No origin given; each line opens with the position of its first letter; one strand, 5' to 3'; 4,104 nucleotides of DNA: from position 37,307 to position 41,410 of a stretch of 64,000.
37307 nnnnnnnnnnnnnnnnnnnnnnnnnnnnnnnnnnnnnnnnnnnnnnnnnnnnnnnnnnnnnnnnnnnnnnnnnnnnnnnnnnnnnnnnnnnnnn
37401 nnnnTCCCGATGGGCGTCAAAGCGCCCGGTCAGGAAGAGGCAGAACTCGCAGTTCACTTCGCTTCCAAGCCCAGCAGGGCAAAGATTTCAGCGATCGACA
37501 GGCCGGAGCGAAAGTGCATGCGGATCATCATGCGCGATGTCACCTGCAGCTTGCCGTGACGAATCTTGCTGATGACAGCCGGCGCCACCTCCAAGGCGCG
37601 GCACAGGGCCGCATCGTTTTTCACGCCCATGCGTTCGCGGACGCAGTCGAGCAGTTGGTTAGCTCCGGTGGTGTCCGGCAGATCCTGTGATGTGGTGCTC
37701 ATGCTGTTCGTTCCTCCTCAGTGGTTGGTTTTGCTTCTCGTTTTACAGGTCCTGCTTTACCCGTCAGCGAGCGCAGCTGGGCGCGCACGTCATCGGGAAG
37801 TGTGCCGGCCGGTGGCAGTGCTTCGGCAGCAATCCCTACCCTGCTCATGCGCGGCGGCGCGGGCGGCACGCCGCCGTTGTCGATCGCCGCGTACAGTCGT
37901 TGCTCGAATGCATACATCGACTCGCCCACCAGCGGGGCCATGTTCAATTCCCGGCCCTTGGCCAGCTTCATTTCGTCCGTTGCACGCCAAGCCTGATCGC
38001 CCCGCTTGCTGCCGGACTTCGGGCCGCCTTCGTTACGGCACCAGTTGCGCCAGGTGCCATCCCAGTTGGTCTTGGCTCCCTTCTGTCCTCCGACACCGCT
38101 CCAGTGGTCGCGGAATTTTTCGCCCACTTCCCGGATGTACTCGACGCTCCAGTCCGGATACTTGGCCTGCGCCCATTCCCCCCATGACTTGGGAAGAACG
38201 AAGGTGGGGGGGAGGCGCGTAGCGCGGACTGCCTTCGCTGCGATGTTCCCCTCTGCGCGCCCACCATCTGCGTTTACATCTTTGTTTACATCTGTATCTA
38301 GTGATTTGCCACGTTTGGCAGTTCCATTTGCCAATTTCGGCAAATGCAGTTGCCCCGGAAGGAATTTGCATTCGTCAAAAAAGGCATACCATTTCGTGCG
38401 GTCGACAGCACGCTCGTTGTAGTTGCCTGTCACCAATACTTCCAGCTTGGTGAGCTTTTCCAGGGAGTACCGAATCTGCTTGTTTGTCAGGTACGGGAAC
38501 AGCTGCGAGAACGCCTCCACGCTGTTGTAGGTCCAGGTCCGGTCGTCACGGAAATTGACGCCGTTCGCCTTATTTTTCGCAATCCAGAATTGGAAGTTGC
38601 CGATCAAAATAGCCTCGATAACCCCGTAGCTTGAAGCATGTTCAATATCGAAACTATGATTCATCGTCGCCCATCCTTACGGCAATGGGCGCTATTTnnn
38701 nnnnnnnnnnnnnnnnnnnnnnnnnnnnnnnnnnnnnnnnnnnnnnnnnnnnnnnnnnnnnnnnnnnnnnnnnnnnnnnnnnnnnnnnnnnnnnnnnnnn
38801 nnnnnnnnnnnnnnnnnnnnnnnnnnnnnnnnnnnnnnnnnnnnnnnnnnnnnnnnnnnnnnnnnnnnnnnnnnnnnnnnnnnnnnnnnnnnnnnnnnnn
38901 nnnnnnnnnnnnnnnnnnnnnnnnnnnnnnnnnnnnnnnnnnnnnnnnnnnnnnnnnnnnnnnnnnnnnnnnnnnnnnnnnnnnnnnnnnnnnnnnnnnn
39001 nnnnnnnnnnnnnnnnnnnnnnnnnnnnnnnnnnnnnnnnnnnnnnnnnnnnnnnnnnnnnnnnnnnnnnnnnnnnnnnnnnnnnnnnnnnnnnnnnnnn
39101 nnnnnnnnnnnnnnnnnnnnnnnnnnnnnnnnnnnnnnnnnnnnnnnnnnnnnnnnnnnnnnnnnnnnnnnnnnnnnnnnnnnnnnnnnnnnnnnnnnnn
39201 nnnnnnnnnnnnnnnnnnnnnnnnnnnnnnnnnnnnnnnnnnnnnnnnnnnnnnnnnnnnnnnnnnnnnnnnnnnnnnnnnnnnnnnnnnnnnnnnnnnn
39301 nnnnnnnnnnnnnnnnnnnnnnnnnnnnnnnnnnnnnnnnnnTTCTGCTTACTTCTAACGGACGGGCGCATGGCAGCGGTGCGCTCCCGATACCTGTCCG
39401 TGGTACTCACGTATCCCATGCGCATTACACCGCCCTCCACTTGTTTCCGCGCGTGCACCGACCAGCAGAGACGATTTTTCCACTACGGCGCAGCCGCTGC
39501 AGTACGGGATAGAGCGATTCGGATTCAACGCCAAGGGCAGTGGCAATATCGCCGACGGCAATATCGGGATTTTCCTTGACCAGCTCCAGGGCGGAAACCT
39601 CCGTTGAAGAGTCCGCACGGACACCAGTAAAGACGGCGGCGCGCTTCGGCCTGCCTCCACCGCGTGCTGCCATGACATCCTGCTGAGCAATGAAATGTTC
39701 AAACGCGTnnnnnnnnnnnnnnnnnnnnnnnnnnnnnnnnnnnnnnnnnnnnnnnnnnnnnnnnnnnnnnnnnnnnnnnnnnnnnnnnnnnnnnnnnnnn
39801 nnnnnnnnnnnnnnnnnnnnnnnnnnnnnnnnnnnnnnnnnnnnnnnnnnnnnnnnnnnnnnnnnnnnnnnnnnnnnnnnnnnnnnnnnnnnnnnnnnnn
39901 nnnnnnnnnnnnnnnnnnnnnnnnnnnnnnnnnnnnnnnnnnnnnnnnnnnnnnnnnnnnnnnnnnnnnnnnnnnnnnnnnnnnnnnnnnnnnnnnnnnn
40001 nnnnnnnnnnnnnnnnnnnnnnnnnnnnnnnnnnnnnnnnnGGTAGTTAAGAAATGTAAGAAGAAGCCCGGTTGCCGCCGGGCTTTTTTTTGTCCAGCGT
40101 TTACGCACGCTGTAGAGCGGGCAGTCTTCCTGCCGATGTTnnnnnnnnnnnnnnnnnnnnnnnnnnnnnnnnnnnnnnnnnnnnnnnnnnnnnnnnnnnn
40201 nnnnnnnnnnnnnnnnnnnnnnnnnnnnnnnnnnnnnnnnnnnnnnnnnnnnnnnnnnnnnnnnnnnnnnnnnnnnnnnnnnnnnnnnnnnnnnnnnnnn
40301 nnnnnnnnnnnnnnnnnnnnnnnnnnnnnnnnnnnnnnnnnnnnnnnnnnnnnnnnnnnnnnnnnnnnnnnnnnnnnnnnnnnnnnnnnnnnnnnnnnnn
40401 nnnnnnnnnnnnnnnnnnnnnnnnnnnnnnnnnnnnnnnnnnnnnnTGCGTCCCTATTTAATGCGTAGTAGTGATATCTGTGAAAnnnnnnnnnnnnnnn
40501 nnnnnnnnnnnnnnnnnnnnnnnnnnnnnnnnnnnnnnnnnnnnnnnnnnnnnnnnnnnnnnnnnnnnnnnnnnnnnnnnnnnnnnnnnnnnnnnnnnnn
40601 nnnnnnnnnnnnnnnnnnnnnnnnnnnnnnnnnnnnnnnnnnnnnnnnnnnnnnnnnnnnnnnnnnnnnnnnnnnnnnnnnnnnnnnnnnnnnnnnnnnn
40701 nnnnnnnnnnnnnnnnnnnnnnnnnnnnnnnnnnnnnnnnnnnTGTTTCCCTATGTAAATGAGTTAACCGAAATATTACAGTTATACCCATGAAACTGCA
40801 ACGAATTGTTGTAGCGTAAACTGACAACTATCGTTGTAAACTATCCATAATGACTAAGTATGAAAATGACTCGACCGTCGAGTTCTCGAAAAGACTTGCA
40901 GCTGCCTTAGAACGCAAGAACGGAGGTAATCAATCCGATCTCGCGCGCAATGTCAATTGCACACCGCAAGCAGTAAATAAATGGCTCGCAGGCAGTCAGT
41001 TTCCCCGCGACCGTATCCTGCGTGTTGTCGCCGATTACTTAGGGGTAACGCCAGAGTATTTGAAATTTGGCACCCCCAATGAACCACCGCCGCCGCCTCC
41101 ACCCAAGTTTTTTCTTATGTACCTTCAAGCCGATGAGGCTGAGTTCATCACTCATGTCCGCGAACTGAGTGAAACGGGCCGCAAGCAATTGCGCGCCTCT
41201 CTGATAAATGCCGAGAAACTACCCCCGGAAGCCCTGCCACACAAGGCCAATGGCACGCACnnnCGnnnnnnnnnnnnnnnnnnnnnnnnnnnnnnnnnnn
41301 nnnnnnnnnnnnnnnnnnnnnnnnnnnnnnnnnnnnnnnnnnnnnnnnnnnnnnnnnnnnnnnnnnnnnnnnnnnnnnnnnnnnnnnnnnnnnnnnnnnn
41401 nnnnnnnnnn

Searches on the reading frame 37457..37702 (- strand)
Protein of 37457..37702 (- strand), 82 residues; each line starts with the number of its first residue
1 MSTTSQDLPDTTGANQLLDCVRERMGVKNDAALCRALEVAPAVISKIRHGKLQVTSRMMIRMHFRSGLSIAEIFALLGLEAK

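Call 17: search_protein_families(library=pfam, proteins=[window:37457-37702:-], max_evalue=0.01)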
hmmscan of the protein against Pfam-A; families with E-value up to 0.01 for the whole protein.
window:37457-37702:- (82 aa): 1 family
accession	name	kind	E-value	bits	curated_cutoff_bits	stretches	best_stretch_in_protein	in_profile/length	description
PF07022.19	Phage_CI_repr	-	0.0059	17.4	22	1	23-73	8-57/65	Bacteriophage CI repressor helix-turn-helix domain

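Call 69: search_protein_families(library=phrogs, proteins=[window:37457-37702:-], max_evalue=0.001)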
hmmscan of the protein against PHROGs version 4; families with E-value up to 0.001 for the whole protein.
window:37457-37702:- (82 aa): 4 families
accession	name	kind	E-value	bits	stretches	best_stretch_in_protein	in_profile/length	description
phrog_638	-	transcription regulation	1.1e-07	32.9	1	15-79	5-69/145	transcriptional regulator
phrog_4441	-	DNA, RNA and nucleotide metabolism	1.6e-06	29.3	1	12-77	3-68/98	HTH DNA binding protein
phrog_3642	-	DNA, RNA and nucleotide metabolism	0.00027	21.8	1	18-58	12-52/79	HTH DNA binding protein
phrog_28141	-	unknown function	0.00064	20.7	1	12-68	2-58/66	-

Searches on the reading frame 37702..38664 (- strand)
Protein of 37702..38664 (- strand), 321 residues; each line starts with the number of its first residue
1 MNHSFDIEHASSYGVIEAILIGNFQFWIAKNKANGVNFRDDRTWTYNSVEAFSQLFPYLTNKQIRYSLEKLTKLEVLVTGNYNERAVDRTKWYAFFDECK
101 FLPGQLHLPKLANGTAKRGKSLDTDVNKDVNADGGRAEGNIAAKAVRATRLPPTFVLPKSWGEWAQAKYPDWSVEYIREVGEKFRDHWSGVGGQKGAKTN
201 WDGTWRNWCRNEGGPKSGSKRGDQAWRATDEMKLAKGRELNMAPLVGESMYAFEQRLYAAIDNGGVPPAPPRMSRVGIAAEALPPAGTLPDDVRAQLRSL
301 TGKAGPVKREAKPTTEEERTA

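Call 17: search_protein_families(library=pfam, proteins=[window:37702-38664:-], max_evalue=0.01)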
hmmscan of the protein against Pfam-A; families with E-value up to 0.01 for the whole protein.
window:37702-38664:- (321 aa): 0 families

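Call 69: search_protein_families(library=phrogs, proteins=[window:37702-38664:-], max_evalue=0.001)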
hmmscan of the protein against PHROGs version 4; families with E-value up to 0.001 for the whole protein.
window:37702-38664:- (321 aa): 7 families
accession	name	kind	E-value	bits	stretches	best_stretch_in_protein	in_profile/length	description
phrog_11233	-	DNA, RNA and nucleotide metabolism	8e-48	164.3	2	2-141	3-139/297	replication initiation protein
phrog_6493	-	DNA, RNA and nucleotide metabolism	1.4e-15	58.3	1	14-131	23-134/261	DnaD-like helicase loader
phrog_11896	-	DNA, RNA and nucleotide metabolism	4.8e-11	44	1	130-201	159-224/225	primosomal protein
phrog_3992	-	DNA, RNA and nucleotide metabolism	6.7e-10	40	1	145-236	202-302/345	primosomal protein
phrog_428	-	DNA, RNA and nucleotide metabolism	2.1e-08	34.7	1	25-93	116-173/455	replication initiation protein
phrog_1408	-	DNA, RNA and nucleotide metabolism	4.9e-08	33.8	1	144-236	186-278/302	replication initiation protein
phrog_678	-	DNA, RNA and nucleotide metabolism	3.6e-05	24.5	1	29-105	80-144/346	replication initiation O-like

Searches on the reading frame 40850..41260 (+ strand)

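Call 16: search_protein_families(library=pfam, proteins=[window:40850-41260:+], max_evalue=0.01)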
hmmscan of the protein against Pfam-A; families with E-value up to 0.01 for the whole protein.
window:40850-41260:+ (137 aa): 7 families
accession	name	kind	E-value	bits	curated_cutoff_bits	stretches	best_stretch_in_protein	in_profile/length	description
PF01381.28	HTH_3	-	1.3e-07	32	23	1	17-71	2-55/55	Helix-turn-helix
PF15943.11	YdaS_toxin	-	2.9e-06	27.4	30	1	25-58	8-42/65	Bacterial toxin YdaS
PF13560.12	HTH_31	-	1.4e-05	25.7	27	1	25-69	14-59/64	Helix-turn-helix domain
PF13384.12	HTH_23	-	0.00067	19.8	24.6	1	13-47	5-39/50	Homeodomain-like domain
PF13443.12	HTH_26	-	0.0011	19.6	22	1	22-69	8-55/63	Cro/C1-type HTH DNA-binding domain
PF14549.12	P22_Cro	-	0.0015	18.7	30.2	1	26-55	10-37/60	DNA-binding transcriptional regulator Cro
PF13518.12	HTH_28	-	0.007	16.9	25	0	14-46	1-33/52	Helix-turn-helix domain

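Call 69: search_protein_families(library=phrogs, proteins=[window:40850-41260:+], max_evalue=0.001)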
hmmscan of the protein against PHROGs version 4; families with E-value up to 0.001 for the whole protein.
window:40850-41260:+ (137 aa): 8 families
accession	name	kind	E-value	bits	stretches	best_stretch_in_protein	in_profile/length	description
phrog_4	-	transcription regulation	6.5e-13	49.4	1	8-92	129-216/400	transcriptional repressor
phrog_8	-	transcription regulation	2.1e-12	48.2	1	10-86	75-229/346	transcriptional regulator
phrog_2967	-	transcription regulation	8.3e-11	42.8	1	5-78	4-76/225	transcriptional regulator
phrog_2328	-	transcription regulation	4.6e-10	40.4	1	9-83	13-84/128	transcriptional repressor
phrog_35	-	transcription regulation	2.5e-06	28.7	1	23-60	84-121/181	transcriptional repressor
phrog_2439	-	transcription regulation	3.8e-06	27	1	14-72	10-67/367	transcriptional regulator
phrog_3037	-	transcription regulation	0.00038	21.3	1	9-77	24-80/189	transcriptional repressor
phrog_3949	-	transcription regulation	0.00043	21.3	1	9-67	10-68/161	transcriptional repressor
